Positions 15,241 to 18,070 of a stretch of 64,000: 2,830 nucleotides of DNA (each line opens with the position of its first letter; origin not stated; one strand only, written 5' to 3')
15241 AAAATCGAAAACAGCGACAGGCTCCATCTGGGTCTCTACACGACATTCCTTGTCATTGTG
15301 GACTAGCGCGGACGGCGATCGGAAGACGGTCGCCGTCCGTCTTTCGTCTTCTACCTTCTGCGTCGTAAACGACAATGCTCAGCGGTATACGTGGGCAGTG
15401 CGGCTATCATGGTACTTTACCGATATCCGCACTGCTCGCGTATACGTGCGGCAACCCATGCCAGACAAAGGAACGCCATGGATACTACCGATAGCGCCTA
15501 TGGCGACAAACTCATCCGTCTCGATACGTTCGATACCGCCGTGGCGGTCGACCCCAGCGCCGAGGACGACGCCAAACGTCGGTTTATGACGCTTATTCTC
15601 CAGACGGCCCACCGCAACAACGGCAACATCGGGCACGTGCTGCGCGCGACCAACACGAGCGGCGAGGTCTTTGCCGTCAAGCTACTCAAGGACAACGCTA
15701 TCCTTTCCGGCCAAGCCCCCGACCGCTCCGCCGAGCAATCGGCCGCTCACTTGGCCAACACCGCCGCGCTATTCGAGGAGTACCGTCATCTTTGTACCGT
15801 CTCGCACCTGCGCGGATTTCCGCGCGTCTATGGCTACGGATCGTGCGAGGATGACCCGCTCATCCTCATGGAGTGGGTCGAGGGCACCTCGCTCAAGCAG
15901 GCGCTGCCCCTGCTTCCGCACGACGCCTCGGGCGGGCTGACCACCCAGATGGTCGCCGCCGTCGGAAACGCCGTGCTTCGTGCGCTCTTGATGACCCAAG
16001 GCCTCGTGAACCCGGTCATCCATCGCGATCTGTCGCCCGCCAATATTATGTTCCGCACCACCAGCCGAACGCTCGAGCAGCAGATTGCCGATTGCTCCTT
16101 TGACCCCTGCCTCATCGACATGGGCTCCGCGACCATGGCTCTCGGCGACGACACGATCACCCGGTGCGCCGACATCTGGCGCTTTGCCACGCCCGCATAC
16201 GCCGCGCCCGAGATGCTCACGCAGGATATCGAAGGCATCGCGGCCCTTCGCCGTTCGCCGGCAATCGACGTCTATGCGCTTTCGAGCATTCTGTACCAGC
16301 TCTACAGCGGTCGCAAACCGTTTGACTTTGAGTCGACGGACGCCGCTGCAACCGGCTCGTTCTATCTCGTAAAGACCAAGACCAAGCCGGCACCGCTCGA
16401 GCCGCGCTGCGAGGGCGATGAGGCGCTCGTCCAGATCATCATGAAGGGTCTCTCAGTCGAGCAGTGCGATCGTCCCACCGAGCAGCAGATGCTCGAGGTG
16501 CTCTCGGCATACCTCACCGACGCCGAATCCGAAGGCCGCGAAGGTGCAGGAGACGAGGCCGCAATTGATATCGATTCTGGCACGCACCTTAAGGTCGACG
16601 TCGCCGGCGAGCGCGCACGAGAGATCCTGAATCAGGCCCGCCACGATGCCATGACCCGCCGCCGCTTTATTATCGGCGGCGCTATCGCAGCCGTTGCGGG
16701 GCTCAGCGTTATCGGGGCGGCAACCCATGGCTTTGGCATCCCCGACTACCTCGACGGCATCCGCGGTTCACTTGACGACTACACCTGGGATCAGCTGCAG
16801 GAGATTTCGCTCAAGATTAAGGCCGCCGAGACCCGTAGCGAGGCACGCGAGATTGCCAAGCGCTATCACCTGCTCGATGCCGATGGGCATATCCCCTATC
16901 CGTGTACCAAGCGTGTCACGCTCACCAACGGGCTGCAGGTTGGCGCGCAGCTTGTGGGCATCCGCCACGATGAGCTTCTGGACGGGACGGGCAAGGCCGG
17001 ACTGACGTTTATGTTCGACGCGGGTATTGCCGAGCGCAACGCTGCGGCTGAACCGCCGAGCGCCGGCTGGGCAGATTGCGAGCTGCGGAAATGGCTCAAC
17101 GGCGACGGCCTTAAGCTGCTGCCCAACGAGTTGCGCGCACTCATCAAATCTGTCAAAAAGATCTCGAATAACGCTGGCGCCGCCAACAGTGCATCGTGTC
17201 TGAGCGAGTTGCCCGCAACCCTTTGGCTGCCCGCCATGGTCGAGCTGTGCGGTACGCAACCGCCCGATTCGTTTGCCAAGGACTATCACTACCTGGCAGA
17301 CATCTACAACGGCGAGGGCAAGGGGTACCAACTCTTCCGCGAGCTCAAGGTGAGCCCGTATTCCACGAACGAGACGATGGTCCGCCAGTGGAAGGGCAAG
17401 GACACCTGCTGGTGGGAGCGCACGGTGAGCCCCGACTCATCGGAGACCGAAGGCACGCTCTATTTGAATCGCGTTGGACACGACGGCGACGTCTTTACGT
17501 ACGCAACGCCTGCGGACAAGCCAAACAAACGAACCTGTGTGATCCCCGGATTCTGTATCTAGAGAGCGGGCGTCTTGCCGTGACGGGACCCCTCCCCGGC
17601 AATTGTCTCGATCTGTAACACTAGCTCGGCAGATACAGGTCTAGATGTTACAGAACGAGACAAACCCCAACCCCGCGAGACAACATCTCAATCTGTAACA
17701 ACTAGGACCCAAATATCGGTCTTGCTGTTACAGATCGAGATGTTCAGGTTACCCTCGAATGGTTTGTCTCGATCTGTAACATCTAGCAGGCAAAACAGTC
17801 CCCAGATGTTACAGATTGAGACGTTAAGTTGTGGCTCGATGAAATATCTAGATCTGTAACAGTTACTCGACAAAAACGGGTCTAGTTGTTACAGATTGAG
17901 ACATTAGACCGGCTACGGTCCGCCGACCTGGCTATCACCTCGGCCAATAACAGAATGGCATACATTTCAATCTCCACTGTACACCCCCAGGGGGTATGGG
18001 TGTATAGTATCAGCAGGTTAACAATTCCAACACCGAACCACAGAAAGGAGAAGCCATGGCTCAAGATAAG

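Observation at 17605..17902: Strictly 80-81 bp periodic arrays of an alternating-orientation 16-mer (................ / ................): an apparently undescribed repeat architecture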

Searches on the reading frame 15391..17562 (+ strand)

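Call 9: search_protein_families(library=pfam, proteins=[window:15391-17562:+], max_evalue=0.001)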
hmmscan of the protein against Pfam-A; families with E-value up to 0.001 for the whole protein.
window:15391-17562:+ (723 aa): 3 families
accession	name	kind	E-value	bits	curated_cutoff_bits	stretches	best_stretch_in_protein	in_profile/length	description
PF00069.31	Pkinase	-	2.9e-18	66.6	31.7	1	77-369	9-259/263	Protein kinase domain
PF19789.6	DUF6273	-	9.2e-09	35.8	23.5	1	547-684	20-139/172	Domain of unknown function (DUF6273)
PF07714.23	PK_Tyr_Ser-Thr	-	7.1e-06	25.9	23.1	1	121-370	42-257/258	Protein tyrosine and serine/threonine kinase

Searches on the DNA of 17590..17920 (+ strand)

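Call 63: search_dna_similar(query=window:17590-17920:+, collection=plasmids, mode=distant, max_evalue=1, max_rows=10)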
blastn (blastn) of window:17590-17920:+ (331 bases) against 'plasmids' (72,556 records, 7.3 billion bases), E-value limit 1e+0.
In 1 record(s) the limit of 40 matching pieces per record was reached: places in those records are undercounted.
Records with a match: 1; places in all: 27; records where one place covers at least 80% of the query: 1.
Best place of each record, by identity: 60-80% 1.
By first word of the organism name: Collinsella 1.
By predicted mobility (MOB-suite, as given by PLSDB): non-mobilizable 1.
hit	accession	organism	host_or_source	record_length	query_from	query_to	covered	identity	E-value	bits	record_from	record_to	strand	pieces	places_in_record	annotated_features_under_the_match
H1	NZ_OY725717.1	Collinsella aerofaciens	-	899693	1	317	96%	70.2%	5e-17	154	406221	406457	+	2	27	none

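Call 64: search_dna_similar(query=window:17590-17920:+, collection=phages, mode=distant, max_evalue=1, max_rows=10)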
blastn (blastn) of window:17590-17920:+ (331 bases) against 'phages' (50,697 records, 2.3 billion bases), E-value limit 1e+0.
No match.
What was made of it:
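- Tried and rejected: The phage database gave no match (call 64).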
